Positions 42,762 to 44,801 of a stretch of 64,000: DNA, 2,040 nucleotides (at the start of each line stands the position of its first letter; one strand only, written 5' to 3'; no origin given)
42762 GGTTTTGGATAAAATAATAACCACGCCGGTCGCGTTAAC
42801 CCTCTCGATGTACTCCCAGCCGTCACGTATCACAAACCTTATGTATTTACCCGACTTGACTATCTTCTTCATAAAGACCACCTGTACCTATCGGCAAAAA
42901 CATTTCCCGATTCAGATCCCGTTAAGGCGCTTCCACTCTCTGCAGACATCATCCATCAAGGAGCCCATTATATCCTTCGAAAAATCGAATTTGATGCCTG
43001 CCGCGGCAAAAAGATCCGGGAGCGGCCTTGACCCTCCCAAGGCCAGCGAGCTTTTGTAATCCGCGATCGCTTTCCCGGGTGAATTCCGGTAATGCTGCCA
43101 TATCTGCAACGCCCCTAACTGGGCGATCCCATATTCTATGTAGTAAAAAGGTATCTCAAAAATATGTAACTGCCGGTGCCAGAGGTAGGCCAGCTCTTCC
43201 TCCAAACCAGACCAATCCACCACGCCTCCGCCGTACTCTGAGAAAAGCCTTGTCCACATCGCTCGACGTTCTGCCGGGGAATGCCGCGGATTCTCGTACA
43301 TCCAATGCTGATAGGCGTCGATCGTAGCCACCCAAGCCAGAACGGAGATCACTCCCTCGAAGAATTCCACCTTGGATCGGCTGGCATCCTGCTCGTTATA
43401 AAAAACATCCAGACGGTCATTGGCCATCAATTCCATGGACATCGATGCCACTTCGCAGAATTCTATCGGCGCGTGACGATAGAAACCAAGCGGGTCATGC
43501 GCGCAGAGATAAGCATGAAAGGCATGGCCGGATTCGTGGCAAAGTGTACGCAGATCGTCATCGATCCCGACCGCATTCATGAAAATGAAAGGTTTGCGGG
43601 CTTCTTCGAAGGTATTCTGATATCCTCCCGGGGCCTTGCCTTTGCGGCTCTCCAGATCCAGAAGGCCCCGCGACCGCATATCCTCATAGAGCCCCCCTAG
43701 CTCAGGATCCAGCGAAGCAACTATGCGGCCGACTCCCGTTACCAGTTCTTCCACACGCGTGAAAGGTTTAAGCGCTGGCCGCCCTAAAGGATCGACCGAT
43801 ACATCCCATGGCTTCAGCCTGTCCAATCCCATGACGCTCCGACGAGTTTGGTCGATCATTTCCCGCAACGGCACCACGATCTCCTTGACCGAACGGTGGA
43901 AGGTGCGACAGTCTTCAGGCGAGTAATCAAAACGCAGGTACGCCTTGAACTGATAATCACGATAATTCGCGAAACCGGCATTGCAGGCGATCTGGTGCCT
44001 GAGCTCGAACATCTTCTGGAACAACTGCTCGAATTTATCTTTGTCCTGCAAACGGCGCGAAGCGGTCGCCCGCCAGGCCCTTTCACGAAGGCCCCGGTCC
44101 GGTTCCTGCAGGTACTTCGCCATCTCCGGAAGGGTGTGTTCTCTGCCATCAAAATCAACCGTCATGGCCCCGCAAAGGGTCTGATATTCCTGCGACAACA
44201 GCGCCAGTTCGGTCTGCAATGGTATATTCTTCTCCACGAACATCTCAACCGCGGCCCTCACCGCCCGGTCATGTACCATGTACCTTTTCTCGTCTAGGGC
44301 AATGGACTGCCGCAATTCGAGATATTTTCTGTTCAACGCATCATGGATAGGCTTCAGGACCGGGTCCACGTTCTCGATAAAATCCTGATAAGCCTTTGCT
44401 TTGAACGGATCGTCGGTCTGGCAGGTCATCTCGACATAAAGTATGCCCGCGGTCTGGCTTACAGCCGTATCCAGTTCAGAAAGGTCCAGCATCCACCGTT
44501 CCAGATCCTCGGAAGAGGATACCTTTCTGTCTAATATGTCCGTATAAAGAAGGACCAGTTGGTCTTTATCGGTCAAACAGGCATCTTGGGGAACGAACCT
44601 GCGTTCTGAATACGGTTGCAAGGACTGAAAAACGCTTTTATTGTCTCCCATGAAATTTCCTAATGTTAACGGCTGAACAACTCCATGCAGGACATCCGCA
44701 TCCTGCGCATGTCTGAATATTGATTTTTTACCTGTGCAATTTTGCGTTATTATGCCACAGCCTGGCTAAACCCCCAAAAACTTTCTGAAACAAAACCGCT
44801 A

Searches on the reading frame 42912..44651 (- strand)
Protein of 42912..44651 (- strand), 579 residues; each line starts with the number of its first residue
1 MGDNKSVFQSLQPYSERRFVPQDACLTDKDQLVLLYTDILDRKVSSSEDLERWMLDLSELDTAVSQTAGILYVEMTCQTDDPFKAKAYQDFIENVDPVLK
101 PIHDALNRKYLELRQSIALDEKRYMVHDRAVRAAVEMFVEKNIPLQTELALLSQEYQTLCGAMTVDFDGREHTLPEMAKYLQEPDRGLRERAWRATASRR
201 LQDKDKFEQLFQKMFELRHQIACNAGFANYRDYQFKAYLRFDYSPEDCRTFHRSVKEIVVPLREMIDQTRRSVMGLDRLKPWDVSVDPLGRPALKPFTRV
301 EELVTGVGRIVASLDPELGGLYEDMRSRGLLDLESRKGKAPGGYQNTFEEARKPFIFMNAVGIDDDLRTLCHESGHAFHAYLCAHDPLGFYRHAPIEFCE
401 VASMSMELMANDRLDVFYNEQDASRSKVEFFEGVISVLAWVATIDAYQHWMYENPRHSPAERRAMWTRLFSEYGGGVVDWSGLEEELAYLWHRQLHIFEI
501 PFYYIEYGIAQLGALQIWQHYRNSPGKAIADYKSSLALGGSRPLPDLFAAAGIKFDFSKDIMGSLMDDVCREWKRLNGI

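Call 75: search_protein_families(library=pfam, proteins=[window:42912-44651:-], max_evalue=0.00001)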
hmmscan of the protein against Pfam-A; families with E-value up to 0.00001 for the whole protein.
window:42912-44651:- (579 aa): 1 family
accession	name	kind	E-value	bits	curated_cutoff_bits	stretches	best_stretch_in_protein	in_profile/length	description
PF01432.26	Peptidase_M3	-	1.3e-45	157.1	27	1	180-561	2-451/457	Peptidase family M3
